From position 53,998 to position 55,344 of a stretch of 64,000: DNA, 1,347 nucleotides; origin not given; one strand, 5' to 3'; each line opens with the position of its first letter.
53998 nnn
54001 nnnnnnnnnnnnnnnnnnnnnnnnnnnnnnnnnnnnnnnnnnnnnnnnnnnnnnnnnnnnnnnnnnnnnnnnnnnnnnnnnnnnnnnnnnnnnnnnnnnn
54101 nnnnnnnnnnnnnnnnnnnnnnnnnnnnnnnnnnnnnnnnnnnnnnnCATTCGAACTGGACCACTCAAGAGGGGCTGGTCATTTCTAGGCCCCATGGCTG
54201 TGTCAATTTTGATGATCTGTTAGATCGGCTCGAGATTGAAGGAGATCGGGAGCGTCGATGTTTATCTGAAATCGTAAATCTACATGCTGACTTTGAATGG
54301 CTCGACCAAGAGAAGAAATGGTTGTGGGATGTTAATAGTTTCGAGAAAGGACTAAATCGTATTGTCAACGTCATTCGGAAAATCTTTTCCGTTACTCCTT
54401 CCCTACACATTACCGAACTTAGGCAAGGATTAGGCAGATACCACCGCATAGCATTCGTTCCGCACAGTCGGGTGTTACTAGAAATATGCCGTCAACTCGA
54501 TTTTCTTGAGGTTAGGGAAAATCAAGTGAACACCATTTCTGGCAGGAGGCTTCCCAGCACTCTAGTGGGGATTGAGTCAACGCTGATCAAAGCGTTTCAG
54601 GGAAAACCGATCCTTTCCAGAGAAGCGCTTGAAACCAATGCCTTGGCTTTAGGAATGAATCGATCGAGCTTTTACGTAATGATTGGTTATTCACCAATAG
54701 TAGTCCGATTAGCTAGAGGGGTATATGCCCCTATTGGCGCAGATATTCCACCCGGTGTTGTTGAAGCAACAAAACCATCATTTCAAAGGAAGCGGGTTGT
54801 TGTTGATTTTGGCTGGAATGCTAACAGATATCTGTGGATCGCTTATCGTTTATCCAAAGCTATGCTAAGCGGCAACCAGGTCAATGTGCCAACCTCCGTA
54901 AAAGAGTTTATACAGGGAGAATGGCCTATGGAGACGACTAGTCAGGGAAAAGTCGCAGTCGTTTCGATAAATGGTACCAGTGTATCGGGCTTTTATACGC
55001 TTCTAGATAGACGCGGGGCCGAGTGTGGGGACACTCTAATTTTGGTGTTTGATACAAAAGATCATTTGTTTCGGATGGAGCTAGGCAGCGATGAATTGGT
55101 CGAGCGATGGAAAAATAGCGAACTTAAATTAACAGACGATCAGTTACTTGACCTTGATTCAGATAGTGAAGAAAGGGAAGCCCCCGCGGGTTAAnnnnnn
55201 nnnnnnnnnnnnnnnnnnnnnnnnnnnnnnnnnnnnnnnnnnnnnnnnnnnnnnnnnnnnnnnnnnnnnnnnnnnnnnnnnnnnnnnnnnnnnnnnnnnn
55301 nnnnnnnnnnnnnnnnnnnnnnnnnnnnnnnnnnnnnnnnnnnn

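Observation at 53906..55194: AT-rich single-gene insertion that truncates a metallophosphoesterase gene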

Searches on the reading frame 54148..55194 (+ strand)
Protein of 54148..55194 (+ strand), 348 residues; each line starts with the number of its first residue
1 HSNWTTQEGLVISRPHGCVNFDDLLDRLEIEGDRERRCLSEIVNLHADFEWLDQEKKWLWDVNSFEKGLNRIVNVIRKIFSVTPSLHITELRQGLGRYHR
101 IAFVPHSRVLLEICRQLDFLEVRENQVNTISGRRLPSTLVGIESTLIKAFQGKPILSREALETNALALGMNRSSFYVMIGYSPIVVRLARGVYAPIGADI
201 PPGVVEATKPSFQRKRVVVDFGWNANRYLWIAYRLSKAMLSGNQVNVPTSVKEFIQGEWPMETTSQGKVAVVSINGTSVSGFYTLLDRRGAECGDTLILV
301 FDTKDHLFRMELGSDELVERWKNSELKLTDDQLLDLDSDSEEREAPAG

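Call 6: search_protein_families(library=pfam, proteins=[window:54148-55194:+], max_evalue=1)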
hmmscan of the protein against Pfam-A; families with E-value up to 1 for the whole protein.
window:54148-55194:+ (348 aa): 0 families

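Call 9: search_protein_families(library=ncbifam, proteins=[window:54148-55194:+], max_evalue=10)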
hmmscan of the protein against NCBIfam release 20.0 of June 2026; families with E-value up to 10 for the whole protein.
window:54148-55194:+ (348 aa): 0 families

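Call 10: find_homologous_proteins(query=window:54148-55191:+, max_evalue=0.001)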
Query window:54148-55191:+ (348 aa): 6 proteins with E <= 0.001 among 2987 candidates.
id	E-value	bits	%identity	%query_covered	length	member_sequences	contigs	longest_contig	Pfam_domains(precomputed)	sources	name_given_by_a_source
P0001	1.9e-188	644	100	83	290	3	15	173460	-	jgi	-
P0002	6.6e-136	471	62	94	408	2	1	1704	-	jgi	jgi:hypothetical protein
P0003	9.0e-88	312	66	62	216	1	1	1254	-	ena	-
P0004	1.3e-63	233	63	50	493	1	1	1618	PF03118.22,PF04545.23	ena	-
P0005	1.1e-40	158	31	89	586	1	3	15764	PF03118.22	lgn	-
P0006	6.6e-39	152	29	94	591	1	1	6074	PF03118.22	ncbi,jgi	jgi:hypothetical protein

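Call 14: find_encoding_contigs(protein=P0005, flank=10000, max_places=4)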
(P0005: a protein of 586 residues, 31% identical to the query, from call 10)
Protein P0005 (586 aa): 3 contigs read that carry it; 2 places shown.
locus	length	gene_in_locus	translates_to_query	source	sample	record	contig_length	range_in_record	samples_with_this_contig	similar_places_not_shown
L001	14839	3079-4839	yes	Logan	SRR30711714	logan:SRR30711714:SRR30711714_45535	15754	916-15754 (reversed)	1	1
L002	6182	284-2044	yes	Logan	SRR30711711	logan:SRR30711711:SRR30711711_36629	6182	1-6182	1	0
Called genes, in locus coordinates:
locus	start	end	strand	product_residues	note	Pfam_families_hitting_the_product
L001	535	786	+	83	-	-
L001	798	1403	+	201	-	-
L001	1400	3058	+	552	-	PF02518:HATPase_c, PF13589:HATPase_c_3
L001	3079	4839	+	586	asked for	PF03118:RNA_pol_A_CTD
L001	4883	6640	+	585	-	-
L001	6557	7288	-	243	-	-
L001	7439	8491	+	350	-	PF00145:DNA_methylase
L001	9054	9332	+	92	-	-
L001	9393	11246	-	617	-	PF11843:DUF3363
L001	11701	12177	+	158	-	-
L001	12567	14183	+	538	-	PF02661:Fic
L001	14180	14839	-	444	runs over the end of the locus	PF13356:Arm-DNA-bind_3, PF00589:Phage_integrase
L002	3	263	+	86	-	?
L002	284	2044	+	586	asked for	PF03118:RNA_pol_A_CTD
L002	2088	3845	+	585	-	-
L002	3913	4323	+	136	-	PF03852:Vsr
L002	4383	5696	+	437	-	PF00145:DNA_methylase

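Call 15: find_encoding_contigs(protein=P0006, flank=10000, max_places=4)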
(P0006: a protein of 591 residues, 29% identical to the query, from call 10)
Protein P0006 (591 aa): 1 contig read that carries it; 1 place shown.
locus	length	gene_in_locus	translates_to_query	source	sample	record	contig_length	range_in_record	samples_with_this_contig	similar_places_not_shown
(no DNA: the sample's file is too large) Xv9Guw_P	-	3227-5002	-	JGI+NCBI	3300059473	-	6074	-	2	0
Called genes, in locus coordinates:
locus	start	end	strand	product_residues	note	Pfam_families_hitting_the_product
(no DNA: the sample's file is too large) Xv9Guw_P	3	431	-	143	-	?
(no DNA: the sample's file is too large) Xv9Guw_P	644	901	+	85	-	-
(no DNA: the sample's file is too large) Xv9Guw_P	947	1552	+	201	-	-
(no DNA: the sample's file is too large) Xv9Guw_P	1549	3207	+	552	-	PF02518:HATPase_c, PF13589:HATPase_c_3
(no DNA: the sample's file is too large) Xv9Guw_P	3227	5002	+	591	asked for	PF03118:RNA_pol_A_CTD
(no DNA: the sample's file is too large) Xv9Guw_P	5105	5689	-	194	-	-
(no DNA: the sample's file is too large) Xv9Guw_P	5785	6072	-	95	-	?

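Call 16: find_encoding_contigs(protein=P0001, flank=6000, max_places=8)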
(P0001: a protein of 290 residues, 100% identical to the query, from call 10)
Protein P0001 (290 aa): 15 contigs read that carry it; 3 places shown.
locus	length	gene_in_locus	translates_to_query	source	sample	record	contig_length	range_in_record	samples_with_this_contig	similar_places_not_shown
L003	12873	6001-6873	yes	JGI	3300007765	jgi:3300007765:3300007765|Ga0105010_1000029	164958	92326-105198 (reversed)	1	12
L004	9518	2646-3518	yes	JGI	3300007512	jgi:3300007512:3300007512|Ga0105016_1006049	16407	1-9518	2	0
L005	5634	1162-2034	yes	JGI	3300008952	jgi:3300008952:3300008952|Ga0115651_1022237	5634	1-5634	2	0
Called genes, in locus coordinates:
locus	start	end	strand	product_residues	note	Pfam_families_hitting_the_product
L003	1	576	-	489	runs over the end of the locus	PF00294:PfkB, PF08543:Phos_pyr_kin, PF01467:CTP_transf_like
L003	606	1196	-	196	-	PF01380:SIS (faint), PF13580:SIS_2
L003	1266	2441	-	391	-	PF13439:Glyco_transf_4, PF13579:Glyco_trans_4_4, PF00534:Glycos_transf_1, PF13692:Glyco_trans_1_4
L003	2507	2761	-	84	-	-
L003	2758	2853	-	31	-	-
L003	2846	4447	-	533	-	-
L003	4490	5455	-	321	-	PF01073:3Beta_HSD (weak), PF01370:Epimerase, PF04321:RmlD_sub_bind (weak), PF07993:NAD_binding_4 (faint), PF16363:GDP_Man_Dehyd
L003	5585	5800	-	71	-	-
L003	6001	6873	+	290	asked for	-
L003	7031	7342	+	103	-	PF04341:DUF485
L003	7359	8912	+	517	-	PF00474:SSF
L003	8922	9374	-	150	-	PF02639:DUF188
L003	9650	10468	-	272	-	PF01493:GXGXG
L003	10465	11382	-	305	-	PF01913:FTR, PF02741:FTR_C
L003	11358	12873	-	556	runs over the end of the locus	PF07969:Amidohydro_3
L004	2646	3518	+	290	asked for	-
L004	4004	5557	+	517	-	PF00474:SSF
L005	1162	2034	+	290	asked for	-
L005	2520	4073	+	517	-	PF00474:SSF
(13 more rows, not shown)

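Call 32: search_protein_families(library=pfam, proteins=[P0005, P0004, L001:535-786:+, L001:798-1403:+, L001:1400-3058:+, L001:4883-6640:+, L001:6557-7288:-, L001:7439-8491:+], max_evalue=0.01)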
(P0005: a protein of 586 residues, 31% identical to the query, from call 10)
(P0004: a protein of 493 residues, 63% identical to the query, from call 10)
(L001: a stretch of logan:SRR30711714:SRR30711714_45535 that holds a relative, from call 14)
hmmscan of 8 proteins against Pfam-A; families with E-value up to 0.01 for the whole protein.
P0005 (586 aa): 2 families
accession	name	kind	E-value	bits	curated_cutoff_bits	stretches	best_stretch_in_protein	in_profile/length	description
PF03118.21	RNA_pol_A_CTD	-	5.9e-12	45.6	23.8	1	13-74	6-67/67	Bacterial RNA polymerase, alpha chain C terminal domain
PF04545.22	Sigma70_r4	-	0.0024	17.8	24.1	1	148-176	21-49/50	Sigma-70, region 4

P0004 (493 aa): 2 families
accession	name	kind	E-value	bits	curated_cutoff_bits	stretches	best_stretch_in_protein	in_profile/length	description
PF03118.21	RNA_pol_A_CTD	-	4.1e-16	58.9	23.8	1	61-119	8-66/67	Bacterial RNA polymerase, alpha chain C terminal domain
PF04545.22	Sigma70_r4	-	1.8e-08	34.2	24.1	1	185-228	11-50/50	Sigma-70, region 4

L001:535-786:+ (83 aa): 0 families

L001:798-1403:+ (201 aa): 0 families

L001:1400-3058:+ (552 aa): 2 families
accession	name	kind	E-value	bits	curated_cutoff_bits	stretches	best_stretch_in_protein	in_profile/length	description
PF13589.12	HATPase_c_3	-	6.5e-15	55.8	25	1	51-140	21-114/137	Histidine kinase-, DNA gyrase B-, and HSP90-like ATPase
PF02518.31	HATPase_c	-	6.3e-08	33.5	26.4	1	30-106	7-84/111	Histidine kinase-, DNA gyrase B-, and HSP90-like ATPase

L001:4883-6640:+ (585 aa): 0 families

L001:6557-7288:- (243 aa): 0 families

L001:7439-8491:+ (350 aa): 1 family
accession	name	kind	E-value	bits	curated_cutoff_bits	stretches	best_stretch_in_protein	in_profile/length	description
PF00145.23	DNA_methylase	-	1.9e-43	149.5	22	1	4-286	80-323/324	C-5 cytosine-specific DNA methylase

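Call 33: search_protein_families(library=padloc, proteins=[P0005, P0004, L001:535-786:+, L001:798-1403:+, L001:1400-3058:+, L001:4883-6640:+, L001:6557-7288:-, window:54148-55191:+], max_evalue=0.01)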
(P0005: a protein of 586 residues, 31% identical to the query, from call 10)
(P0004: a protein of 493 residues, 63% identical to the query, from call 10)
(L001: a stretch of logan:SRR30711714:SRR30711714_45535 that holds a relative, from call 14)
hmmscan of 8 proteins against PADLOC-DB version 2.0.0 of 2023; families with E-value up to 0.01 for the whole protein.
P0005 (586 aa): 2 families
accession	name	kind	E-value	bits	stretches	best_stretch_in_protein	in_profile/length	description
PDLC02203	MzaA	-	5.6e-05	19.6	1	120-179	597-659/683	-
PDLC02512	PglW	-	0.00012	18.1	1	19-177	804-953/1403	PglW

P0004 (493 aa): 2 families
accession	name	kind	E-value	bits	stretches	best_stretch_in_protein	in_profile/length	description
PDLC02512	PglW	-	1.5e-06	24.4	1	66-231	805-956/1403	PglW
PDLC02203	MzaA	-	5.8e-06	22.8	1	180-228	609-657/683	-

L001:535-786:+ (83 aa): 0 families

L001:798-1403:+ (201 aa): 0 families

L001:1400-3058:+ (552 aa): 2 families
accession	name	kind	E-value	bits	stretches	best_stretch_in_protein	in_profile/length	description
PDLC03485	REase_II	-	5.6e-05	19.8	1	52-136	43-132/611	Type II restriction enzyme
PDLC02204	MzaB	-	0.0025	14.3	1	61-136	55-128/500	-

L001:4883-6640:+ (585 aa): 0 families

L001:6557-7288:- (243 aa): 0 families

window:54148-55191:+ (348 aa): 0 families

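Call 34: find_related_loci(query=A1, collection=metagenome_contigs, flank=10000)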
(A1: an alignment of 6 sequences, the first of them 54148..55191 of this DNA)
Query A1 (348 aa) in metagenome_contigs; peptide patterns used: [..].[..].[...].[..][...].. (x = any residue, [..] = any of these).
55 stretches matched a pattern, but none encodes a relative of the query by tblastn (E <= 1e-3).

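Call 36: find_encoding_contigs(protein=P0002, flank=5000, max_places=3)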
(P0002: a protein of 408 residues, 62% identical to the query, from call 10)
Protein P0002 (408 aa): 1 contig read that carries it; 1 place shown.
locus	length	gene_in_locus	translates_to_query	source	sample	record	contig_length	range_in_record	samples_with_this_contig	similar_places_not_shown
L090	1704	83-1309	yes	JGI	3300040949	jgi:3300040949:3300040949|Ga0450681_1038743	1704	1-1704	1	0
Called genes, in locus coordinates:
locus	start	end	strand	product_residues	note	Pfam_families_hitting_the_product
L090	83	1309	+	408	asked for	-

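Call 37: find_encoding_contigs(protein=P0004, flank=5000, max_places=3)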
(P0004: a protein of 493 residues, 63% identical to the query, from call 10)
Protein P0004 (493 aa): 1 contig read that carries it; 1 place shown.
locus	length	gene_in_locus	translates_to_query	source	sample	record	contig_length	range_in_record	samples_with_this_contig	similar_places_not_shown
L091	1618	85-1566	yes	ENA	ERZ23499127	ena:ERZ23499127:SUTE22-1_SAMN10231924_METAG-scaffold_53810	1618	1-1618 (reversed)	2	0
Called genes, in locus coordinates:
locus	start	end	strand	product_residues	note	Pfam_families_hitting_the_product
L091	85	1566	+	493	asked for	PF03118:RNA_pol_A_CTD, PF04545:Sigma70_r4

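Call 46: search_protein_representatives(protein=window:54148-55191:+)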
Query: 348 residues. Proteins with E-value up to 0.001 (for the whole library): 1106; up to 1e-10: 754; up to 1e-30: 321. The best 150 are listed.
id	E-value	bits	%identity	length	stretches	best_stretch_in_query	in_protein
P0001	5.9e-189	643.5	100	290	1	59-348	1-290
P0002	2.1e-136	470.7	62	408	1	13-340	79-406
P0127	4.2e-135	466.4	65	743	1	12-340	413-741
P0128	3.3e-117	407.6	54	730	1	13-339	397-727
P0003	2.9e-88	312.4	67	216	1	128-340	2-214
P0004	4.2e-64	232.9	63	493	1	12-185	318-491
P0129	4.6e-57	209.8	42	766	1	38-320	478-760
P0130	4.0e-56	206.7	38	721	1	14-322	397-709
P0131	1.8e-55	204.6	40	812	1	39-324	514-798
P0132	2.9e-55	203.9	35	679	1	13-329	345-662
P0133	4.1e-55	203.4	38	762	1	38-319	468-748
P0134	1.1e-54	202.0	34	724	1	16-322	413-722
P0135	4.7e-54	199.9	40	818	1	48-319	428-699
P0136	5.0e-52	193.2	36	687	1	28-320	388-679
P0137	2.5e-51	190.9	37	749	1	17-318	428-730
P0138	6.5e-51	189.6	38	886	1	34-304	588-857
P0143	1.6e-49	185.0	36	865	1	38-321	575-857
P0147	4.2e-49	183.6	36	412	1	41-324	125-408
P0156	2.3e-48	181.2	37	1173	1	41-320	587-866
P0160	5.3e-48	180.0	33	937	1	16-321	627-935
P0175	1.7e-46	175.1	31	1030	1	14-325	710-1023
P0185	1.1e-45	172.4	32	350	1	17-328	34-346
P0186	1.1e-45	172.4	35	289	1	68-328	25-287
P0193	2.8e-45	171.1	33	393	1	39-322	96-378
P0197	7.6e-45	169.6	37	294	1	17-275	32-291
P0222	3.1e-43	164.3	32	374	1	21-321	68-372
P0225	4.8e-43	163.7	33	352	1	50-322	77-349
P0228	7.7e-43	163.0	34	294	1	46-321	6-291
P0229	1.1e-42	162.6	35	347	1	13-306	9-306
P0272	6.3e-40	153.5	32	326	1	40-324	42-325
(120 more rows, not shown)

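Call 47: search_protein_families(library=pfam, proteins=[P0127, P0128, P0129, P0131, P0138, P0156, P0175, P0160, P0132, P0143], max_evalue=0.001)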
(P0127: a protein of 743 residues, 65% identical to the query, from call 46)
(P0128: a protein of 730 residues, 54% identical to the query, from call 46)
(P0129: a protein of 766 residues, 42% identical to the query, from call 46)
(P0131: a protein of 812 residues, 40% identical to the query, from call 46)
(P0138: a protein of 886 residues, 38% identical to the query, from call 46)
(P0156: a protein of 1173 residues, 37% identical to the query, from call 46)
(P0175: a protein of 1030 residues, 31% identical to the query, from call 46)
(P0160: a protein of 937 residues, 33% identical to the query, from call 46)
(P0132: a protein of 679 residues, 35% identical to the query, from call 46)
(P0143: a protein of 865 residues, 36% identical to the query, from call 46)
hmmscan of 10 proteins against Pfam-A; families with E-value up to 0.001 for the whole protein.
P0127 (743 aa): 2 families
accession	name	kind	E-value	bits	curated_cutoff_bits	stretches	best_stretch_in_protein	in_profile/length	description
PF03118.21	RNA_pol_A_CTD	-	1.8e-31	108.1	23.8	2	154-214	6-66/67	Bacterial RNA polymerase, alpha chain C terminal domain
PF04545.22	Sigma70_r4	-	4.2e-06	26.6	24.1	1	293-316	20-43/50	Sigma-70, region 4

P0128 (730 aa): 2 families
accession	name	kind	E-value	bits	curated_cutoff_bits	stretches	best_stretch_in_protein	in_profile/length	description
PF03118.21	RNA_pol_A_CTD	-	5.7e-34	116.1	23.8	2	139-197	8-66/67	Bacterial RNA polymerase, alpha chain C terminal domain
PF04545.22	Sigma70_r4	-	1.2e-07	31.5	24.1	1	276-306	20-50/50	Sigma-70, region 4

P0129 (766 aa): 2 families
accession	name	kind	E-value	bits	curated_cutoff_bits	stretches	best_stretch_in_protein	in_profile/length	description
PF03118.21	RNA_pol_A_CTD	-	4.9e-12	45.8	23.8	2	91-143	13-61/67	Bacterial RNA polymerase, alpha chain C terminal domain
PF04545.22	Sigma70_r4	-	9.9e-06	25.4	24.1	1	324-360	17-48/50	Sigma-70, region 4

P0131 (812 aa): 2 families
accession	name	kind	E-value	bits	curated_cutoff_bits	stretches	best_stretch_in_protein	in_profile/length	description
PF03118.21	RNA_pol_A_CTD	-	6.8e-11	42.2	23.8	1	82-135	13-65/67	Bacterial RNA polymerase, alpha chain C terminal domain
PF04545.22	Sigma70_r4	-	1.8e-06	27.8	24.1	1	352-389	7-40/50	Sigma-70, region 4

P0138 (886 aa): 0 families

P0156 (1173 aa): 3 families
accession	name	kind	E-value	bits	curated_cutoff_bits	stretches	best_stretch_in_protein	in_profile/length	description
PF03457.19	HA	-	3.3e-78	258.4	28.4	4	890-947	4-64/64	Helicase associated domain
PF03118.21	RNA_pol_A_CTD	-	1.2e-16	60.6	23.8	1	88-142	12-66/67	Bacterial RNA polymerase, alpha chain C terminal domain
PF04545.22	Sigma70_r4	-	0.00063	19.7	24.1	0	438-459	20-41/50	Sigma-70, region 4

P0175 (1030 aa): 1 family
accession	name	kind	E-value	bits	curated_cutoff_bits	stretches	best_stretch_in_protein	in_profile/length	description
PF04545.22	Sigma70_r4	-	9.1e-07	28.7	24.1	1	575-611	16-48/50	Sigma-70, region 4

P0160 (937 aa): 1 family
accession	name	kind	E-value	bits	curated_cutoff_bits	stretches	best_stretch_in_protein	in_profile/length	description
PF04545.22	Sigma70_r4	-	2.6e-06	27.3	24.1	1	500-529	20-49/50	Sigma-70, region 4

P0132 (679 aa): 1 family
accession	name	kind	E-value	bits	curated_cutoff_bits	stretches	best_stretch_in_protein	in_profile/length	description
PF03118.21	RNA_pol_A_CTD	-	6.6e-17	61.4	23.8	1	78-134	7-63/67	Bacterial RNA polymerase, alpha chain C terminal domain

P0143 (865 aa): 2 families
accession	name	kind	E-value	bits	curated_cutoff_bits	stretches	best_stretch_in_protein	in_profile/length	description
PF04545.22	Sigma70_r4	-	1e-05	25.4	24.1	1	395-432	7-40/50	Sigma-70, region 4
PF20731.2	RE_NgoFVII_C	-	0.00011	22.7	23.8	1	167-248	18-104/131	NgoFVII C-terminal B3-like DNA-binding domain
